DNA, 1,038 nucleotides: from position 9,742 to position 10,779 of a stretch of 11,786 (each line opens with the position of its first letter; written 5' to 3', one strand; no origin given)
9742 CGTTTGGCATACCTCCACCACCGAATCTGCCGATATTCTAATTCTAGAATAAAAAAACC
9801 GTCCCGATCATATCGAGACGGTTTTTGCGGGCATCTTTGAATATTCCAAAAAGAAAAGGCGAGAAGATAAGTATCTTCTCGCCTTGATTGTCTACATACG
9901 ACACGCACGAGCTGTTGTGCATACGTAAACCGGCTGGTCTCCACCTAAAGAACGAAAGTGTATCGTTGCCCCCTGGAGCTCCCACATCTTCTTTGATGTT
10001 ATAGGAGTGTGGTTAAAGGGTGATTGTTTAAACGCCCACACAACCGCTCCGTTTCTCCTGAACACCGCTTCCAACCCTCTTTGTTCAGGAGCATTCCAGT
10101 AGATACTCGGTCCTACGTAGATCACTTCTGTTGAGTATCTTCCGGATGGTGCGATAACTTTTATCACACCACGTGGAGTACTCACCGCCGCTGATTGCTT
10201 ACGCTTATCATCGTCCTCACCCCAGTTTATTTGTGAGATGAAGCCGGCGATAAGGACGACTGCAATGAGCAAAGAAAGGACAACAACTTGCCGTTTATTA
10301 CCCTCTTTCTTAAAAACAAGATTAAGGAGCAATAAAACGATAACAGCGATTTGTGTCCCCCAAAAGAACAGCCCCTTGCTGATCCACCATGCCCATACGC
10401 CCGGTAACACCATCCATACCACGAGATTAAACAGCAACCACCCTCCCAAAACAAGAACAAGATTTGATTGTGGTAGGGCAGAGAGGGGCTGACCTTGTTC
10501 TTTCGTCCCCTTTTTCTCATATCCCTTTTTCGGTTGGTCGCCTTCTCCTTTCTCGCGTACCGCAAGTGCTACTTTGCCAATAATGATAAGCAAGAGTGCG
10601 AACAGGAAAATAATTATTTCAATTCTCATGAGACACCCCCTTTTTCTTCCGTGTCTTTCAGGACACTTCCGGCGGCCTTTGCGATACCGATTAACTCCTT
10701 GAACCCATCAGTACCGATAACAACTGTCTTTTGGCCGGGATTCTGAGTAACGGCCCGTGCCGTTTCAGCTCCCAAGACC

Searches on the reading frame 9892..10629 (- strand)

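Call 51: search_protein_families(library=pfam, proteins=[window:9892-10629:-], max_evalue=0.01)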
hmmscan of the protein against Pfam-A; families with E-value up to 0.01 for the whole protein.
window:9892-10629:- (245 aa): 1 family
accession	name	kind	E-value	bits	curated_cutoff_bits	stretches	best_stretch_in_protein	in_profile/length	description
PF14965.11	BRI3BP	-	0.0036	17.3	27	1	50-133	73-149/179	Negative regulator of p53/TP53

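Call 86: search_protein_families(library=ncbifam, proteins=[window:9892-10629:-], max_evalue=0.001)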
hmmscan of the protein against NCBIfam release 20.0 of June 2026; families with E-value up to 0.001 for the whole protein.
window:9892-10629:- (245 aa): 0 families
